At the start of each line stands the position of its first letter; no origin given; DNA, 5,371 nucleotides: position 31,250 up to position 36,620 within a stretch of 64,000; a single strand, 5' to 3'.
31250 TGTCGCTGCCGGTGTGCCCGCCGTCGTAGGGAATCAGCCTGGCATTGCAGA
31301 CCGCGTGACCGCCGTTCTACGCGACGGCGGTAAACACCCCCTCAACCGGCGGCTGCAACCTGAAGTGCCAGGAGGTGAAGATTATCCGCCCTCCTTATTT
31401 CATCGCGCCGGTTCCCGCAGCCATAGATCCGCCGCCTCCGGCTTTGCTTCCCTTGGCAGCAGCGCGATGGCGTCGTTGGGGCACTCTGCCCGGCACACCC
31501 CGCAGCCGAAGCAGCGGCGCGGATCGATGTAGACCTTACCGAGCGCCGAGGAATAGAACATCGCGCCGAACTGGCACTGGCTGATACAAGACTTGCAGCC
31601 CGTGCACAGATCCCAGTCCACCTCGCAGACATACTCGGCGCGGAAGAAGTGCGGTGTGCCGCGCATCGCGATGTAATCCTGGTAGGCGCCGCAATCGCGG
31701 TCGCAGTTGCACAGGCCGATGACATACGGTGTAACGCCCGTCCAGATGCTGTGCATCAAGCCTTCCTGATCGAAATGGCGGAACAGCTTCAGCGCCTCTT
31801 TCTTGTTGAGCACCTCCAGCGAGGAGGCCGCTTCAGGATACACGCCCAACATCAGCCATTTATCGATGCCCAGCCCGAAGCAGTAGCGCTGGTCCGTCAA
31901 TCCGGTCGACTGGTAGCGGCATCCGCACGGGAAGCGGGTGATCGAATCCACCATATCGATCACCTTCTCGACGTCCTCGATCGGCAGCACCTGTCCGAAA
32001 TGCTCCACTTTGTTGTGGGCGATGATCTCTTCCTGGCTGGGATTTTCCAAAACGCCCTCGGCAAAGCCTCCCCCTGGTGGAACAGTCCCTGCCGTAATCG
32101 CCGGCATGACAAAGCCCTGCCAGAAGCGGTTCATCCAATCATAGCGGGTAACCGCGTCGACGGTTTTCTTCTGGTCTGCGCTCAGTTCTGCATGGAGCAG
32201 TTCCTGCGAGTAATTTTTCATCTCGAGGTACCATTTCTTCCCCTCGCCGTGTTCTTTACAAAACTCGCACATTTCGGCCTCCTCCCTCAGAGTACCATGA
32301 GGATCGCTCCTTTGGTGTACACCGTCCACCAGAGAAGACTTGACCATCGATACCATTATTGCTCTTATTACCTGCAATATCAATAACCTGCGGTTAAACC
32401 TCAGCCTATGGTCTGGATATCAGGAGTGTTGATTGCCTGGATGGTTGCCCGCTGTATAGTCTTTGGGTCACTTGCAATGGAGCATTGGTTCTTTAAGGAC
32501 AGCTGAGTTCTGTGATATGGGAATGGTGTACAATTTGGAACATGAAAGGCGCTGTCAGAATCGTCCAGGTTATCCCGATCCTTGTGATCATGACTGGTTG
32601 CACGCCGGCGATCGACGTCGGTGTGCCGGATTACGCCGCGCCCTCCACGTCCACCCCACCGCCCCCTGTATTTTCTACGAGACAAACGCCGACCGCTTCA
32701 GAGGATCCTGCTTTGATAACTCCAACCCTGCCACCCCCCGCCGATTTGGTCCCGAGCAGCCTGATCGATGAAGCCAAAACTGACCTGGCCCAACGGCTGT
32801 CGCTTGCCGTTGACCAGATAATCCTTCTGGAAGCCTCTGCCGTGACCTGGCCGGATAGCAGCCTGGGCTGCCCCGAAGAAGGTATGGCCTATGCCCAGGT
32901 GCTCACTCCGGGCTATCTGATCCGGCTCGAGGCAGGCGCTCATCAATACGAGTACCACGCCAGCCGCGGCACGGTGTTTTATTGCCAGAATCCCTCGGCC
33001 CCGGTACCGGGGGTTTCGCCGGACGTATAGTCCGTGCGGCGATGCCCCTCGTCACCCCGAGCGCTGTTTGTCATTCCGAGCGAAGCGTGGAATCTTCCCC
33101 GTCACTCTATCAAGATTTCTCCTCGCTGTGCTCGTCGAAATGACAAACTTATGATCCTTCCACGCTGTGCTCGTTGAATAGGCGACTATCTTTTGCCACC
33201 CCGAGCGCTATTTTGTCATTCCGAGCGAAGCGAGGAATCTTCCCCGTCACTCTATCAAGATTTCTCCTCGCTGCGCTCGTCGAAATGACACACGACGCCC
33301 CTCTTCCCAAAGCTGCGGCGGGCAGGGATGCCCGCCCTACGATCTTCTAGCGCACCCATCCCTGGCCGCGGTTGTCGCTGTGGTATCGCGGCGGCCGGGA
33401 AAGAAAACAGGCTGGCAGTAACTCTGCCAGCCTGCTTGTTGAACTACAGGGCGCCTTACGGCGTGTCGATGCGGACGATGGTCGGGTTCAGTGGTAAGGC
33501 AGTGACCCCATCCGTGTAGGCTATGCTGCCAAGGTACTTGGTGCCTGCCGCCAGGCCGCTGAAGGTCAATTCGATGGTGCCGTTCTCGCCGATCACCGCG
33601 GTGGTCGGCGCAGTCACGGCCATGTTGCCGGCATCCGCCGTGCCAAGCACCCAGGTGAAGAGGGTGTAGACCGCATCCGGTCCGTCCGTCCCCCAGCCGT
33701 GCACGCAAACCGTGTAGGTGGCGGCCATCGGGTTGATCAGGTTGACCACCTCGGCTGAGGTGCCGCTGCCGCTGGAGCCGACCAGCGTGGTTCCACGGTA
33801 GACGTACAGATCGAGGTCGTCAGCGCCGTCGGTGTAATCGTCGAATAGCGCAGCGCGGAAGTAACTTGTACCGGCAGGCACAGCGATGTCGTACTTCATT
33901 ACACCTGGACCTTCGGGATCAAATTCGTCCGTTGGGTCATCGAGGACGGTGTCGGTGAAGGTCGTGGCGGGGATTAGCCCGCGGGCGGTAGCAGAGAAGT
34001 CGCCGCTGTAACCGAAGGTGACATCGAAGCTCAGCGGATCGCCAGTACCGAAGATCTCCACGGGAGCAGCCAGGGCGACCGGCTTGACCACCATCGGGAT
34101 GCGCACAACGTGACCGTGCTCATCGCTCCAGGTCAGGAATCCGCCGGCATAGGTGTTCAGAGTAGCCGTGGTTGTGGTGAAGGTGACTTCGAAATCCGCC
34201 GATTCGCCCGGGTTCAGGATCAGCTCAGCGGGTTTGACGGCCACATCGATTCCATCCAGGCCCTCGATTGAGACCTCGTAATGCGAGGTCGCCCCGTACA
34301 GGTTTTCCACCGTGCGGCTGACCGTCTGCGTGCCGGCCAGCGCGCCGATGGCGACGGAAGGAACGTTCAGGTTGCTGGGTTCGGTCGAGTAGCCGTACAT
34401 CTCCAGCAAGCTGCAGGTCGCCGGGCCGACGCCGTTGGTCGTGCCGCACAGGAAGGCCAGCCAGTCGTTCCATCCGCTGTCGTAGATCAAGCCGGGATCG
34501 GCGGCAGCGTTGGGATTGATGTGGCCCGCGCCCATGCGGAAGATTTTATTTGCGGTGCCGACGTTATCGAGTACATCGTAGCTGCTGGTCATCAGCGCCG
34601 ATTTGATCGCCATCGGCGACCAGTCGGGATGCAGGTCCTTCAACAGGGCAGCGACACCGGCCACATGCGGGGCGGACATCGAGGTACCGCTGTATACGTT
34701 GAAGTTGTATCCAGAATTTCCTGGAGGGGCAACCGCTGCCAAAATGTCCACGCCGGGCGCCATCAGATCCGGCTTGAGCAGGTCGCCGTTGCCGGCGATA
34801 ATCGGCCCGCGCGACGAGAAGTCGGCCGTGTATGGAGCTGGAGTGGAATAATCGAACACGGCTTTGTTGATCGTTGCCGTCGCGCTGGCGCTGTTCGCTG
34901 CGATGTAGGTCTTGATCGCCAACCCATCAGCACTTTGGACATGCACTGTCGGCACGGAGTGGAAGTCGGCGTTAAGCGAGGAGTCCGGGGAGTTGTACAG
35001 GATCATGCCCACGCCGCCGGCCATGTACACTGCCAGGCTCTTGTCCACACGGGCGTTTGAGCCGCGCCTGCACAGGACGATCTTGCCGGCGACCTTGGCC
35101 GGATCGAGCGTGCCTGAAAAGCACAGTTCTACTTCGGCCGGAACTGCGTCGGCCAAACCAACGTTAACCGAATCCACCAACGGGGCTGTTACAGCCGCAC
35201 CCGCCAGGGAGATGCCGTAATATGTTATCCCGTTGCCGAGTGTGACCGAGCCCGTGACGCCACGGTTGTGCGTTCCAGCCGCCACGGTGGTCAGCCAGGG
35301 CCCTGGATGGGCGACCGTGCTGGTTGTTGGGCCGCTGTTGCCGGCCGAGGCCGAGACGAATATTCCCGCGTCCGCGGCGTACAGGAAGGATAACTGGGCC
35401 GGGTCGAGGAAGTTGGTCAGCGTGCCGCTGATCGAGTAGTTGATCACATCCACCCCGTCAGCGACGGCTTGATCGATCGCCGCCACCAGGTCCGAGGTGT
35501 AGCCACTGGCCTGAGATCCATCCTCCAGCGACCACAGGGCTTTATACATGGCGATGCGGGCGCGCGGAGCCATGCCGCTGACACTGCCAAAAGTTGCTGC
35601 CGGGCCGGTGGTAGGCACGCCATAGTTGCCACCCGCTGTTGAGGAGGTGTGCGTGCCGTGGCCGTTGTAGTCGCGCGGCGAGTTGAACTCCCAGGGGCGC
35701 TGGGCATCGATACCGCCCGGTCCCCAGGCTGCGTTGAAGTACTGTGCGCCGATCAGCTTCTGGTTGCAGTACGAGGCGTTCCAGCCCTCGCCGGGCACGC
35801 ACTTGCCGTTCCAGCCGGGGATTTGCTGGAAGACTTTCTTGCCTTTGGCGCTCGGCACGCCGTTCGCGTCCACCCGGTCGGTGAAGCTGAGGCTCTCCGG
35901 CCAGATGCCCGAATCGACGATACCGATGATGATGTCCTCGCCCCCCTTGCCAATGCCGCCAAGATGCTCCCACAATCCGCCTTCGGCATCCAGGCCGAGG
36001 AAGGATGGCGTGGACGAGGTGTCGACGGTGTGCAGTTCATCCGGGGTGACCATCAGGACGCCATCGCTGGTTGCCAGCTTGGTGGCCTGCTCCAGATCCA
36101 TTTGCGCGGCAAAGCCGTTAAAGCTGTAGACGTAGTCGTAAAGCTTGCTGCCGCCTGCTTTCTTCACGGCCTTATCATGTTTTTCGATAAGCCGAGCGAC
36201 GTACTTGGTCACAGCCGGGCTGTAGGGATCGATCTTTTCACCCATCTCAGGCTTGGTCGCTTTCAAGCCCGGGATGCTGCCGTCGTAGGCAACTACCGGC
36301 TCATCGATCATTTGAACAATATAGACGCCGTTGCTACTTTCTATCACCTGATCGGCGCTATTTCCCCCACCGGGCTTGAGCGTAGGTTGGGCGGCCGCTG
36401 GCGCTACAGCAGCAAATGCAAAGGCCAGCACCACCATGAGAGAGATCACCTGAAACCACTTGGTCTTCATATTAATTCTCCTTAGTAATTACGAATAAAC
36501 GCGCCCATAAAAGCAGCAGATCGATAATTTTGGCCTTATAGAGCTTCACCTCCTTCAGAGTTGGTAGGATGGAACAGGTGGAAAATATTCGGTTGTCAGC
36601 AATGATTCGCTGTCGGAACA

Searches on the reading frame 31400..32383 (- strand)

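Call 26: search_protein_families(library=ncbifam, proteins=[window:31400-32383:-], max_evalue=0.000001)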
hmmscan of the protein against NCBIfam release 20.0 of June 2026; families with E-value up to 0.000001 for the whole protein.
window:31400-32383:- (327 aa): 10 families
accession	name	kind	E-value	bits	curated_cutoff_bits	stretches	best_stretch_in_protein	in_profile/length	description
NF040770.1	hetero_SS_HdrA2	exception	1.5e-10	39.9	1100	1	251-308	570-625/777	CoB-CoM heterodisulfide reductase HdrA2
NF041891.1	hdrA_Methbact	equivalog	7.1e-10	37.7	1300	1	251-308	565-620/762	ferredoxin:CoB-CoM heterodisulfide reductase subunit HdrA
NF041778.1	hetero_SS_HdrA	equivalog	5.6e-09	34.4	1400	1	252-307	581-634/771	ferredoxin:CoB-CoM heterodisulfide reductase subunit HdrA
TIGR01944.1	rnfB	subfamily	2.4e-08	33.8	68.7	1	250-316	105-170/190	RnfABCDGE type electron transport complex subunit B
TIGR02700.1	flavo_MJ0208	hypoth_equivalog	8e-08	31.8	251.35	1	254-307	144-195/234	dihydromethanopterin reductase (acceptor)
TIGR04105.1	FeFe_hydrog_B1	subfamily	1.3e-07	30.7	450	1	258-311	111-164/462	monomeric [FeFe] hydrogenase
NF005503.0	PRK07118.1-2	equivalog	3.6e-07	29.7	252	1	260-314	140-192/292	RnfABCDGE type electron transport complex subunit B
NF005504.0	PRK07118.1-3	equivalog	3.7e-07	29.8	437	1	259-309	220-268/293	Fe-S cluster domain-containing protein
NF005415.0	PRK06991.1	equivalog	4e-07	30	281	1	248-325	75-151/284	electron transport complex subunit RsxB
NF003475.0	PRK05113.1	equivalog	7.4e-07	29.2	203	0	250-316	105-170/190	electron transport complex subunit RsxB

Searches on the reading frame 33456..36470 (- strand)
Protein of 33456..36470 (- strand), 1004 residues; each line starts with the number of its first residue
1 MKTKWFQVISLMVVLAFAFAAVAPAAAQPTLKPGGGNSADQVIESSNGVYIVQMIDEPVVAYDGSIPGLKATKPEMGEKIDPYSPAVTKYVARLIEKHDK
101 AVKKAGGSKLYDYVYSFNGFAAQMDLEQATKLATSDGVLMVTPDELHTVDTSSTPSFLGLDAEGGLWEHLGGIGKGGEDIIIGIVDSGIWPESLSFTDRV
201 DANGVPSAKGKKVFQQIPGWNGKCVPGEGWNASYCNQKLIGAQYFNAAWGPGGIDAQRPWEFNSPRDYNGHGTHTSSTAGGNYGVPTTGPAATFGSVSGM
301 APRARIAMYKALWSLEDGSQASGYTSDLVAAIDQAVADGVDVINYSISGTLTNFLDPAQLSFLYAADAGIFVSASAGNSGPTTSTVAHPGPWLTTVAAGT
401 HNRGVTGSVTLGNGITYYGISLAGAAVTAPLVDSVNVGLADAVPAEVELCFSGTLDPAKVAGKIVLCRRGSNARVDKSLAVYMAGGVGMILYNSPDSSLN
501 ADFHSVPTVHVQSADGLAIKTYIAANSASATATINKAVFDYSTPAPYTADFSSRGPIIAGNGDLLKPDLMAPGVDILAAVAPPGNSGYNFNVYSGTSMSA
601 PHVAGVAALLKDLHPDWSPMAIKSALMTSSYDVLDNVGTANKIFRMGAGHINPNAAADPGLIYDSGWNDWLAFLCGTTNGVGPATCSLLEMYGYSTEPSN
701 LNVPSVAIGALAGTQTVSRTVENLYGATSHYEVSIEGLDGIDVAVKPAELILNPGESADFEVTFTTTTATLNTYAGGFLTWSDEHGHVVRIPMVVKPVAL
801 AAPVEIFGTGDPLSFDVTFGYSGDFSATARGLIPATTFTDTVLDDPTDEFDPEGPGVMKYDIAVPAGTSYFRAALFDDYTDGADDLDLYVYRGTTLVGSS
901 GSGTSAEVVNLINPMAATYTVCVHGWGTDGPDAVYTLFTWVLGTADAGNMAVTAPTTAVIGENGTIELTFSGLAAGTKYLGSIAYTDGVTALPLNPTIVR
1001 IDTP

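Call 25: search_protein_families(library=ncbifam, proteins=[window:33456-36470:-], max_evalue=0.000001)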
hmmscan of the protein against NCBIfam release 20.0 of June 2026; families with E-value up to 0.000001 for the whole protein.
window:33456-36470:- (1004 aa): 4 families
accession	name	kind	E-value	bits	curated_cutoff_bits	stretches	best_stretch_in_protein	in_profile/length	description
TIGR03921.1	T7SS_mycosin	equivalog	3e-22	79.2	278.75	2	263-408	44-189/353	type VII secretion-associated serine protease mycosin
NF040553.1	SGO_0316_fam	subfamily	1e-16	59.9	1400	1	457-623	557-724/1486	SGO_0316/SGO_0317 family LPXTG-anchored serine peptidase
NF033595.1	denti_PrtP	equivalog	2.8e-07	29.5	300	0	570-658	415-503/606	dentilisin complex serine proteinase subunit PrtP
NF040809.1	germ_prot_CspBA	exception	4.4e-07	27.9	1250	0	537-611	407-473/1099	bifunctional germination protease/germinant receptor pseudoprotease CspBA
